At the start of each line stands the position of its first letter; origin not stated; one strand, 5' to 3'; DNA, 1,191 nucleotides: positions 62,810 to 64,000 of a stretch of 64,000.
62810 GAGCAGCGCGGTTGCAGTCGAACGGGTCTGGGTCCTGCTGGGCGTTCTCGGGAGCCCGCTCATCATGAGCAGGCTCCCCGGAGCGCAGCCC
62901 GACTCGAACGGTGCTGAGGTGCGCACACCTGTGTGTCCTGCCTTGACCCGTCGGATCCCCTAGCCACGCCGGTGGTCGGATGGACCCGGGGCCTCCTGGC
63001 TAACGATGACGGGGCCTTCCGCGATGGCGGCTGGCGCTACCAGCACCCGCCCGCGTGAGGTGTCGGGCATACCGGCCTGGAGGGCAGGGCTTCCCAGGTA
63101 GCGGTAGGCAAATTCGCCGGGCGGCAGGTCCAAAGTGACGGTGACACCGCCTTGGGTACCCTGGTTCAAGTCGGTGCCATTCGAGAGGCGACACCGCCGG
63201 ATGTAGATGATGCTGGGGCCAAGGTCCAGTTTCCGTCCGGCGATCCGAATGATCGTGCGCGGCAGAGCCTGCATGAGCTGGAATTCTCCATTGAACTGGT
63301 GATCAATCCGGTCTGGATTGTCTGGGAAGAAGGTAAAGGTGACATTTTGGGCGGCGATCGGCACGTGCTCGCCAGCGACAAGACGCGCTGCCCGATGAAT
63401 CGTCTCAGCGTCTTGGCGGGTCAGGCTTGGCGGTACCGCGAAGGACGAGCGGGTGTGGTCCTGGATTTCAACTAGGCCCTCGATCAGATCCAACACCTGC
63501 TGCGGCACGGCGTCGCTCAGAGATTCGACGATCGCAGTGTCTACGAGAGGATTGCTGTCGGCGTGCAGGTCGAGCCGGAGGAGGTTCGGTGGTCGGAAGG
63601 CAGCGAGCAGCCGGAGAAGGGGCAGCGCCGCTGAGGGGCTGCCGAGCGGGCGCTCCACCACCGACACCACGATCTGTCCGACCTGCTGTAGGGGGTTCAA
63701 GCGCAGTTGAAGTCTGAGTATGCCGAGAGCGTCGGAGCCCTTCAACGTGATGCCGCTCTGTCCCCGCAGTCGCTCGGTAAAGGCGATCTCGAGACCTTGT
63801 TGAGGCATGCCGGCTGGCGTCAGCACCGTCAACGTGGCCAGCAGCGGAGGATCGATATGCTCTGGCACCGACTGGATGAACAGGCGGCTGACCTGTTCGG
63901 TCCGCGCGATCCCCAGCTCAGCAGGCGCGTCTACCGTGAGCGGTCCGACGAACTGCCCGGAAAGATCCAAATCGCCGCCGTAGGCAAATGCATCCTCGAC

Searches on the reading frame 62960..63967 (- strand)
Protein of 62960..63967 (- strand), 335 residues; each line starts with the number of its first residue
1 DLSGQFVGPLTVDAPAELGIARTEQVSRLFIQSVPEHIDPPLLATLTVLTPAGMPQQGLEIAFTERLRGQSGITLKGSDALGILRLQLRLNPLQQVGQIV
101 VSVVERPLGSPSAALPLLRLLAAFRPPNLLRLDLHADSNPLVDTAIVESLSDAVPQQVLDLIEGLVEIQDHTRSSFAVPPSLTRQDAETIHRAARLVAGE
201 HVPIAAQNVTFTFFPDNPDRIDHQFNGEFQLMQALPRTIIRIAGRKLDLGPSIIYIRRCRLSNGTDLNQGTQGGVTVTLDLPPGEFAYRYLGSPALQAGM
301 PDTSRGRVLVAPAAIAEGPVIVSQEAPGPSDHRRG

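Call 25: search_protein_families(library=pfam, proteins=[window:62960-63967:-], max_evalue=0.01)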
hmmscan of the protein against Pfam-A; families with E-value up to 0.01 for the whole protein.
window:62960-63967:- (335 aa): 0 families

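Call 36: search_protein_families(library=padloc, proteins=[window:62960-63967:-], max_evalue=0.001)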
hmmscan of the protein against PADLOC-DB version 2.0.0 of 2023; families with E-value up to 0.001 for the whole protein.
window:62960-63967:- (335 aa): 0 families

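Call 58: search_protein_families(library=ncbifam, proteins=[window:62960-63967:-], max_evalue=0.01)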
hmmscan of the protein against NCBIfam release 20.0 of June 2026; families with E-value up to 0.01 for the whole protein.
window:62960-63967:- (335 aa): 0 families

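Call 60: find_homologous_proteins(query=window:62960-63967:-, max_evalue=0.001)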
Query window:62960-63967:- (335 aa): 5 proteins with E <= 0.001 among 8000 candidates.
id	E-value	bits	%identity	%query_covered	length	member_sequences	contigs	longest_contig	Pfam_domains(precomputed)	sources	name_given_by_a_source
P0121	8.0e-212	721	100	100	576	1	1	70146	-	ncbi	-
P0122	1.0e-116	408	62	95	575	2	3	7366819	-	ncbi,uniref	ncbi:hypothetical protein [Micromonospora zhanjiangensis]|uniref:Restriction endonuclease n=1 Tax=Mi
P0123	4.6e-108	380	61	87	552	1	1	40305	-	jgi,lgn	jgi:hypothetical protein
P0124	8.4e-90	320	54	87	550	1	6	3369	-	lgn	-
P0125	3.4e-48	183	53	53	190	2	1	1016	-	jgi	jgi:hypothetical protein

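Call 61: find_encoding_contigs(protein=P0121, flank=10000, max_places=3)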
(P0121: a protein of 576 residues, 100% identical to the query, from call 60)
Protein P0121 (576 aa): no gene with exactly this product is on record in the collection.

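Call 64: search_protein_families(library=pfam, proteins=[P0121], max_evalue=1)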
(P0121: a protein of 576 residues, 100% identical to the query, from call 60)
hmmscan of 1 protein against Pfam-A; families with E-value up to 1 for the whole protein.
P0121 (576 aa): 1 family
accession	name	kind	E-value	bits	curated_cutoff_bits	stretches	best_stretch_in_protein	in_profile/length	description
PF07958.16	DUF1688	-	0.27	10.4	25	1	171-213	372-414/420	Protein of unknown function (DUF1688)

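Call 65: search_protein_families(library=padloc, proteins=[P0121], max_evalue=1)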
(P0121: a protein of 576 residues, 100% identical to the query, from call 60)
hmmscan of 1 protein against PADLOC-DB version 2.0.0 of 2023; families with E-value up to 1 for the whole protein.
P0121 (576 aa): 1 family
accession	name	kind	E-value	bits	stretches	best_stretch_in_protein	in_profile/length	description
PDLC04715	PDC-M58A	-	6.5e-05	20.9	1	34-115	33-118/154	-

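Call 76: find_encoding_contigs(protein=P0122, flank=10000, max_places=2)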
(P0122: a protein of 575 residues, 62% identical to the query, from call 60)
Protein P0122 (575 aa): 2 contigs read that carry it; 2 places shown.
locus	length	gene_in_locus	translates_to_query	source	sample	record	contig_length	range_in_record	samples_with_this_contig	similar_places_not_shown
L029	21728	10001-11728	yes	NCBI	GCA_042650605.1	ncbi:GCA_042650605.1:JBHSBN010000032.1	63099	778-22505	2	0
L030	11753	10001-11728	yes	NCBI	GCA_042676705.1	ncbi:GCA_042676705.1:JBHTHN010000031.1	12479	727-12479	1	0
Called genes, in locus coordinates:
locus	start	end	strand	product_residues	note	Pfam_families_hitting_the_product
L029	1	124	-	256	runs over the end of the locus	PF08241:Methyltransf_11, PF08242:Methyltransf_12 (weak), PF13649:Methyltransf_25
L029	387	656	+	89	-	-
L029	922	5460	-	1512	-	-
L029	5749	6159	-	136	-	-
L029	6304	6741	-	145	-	PF01068:DNA_ligase_A_M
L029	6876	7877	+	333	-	PF13638:PIN_4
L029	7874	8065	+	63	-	-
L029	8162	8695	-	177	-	PF15891:Nuc_deoxyri_tr2 (faint), PF05014:Nuc_deoxyrib_tr (weak)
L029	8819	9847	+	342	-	PF02899:Phage_int_SAM_1, PF00589:Phage_integrase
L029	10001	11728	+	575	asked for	-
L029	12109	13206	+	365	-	PF01381:HTH_3 (weak), PF13560:HTH_31 (weak), PF06114:Peptidase_M78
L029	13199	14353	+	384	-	-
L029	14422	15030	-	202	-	-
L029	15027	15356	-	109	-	-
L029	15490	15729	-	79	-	-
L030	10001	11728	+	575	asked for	-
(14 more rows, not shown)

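Call 77: find_encoding_contigs(protein=P0123, flank=10000, max_places=2)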
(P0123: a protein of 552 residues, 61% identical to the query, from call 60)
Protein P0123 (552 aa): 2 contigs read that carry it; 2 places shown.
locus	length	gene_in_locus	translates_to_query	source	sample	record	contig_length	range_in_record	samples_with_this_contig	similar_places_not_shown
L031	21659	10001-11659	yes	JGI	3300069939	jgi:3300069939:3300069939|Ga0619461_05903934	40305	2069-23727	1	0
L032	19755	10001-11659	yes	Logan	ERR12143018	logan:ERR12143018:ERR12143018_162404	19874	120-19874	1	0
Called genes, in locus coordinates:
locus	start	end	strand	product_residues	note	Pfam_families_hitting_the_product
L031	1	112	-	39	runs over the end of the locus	-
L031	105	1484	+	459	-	-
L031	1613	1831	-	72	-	-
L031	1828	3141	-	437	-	-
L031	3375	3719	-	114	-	-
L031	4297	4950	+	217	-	-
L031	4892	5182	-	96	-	-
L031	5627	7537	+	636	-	-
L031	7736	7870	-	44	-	-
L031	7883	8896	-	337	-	PF19379:DUF5954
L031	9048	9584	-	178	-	-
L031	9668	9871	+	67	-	-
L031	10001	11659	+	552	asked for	-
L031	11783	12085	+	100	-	-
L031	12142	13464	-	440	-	PF13086:AAA_11 (faint), PF13604:AAA_30, PF13245:AAA_19 (weak), PF13087:AAA_12 (weak)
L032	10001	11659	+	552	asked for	-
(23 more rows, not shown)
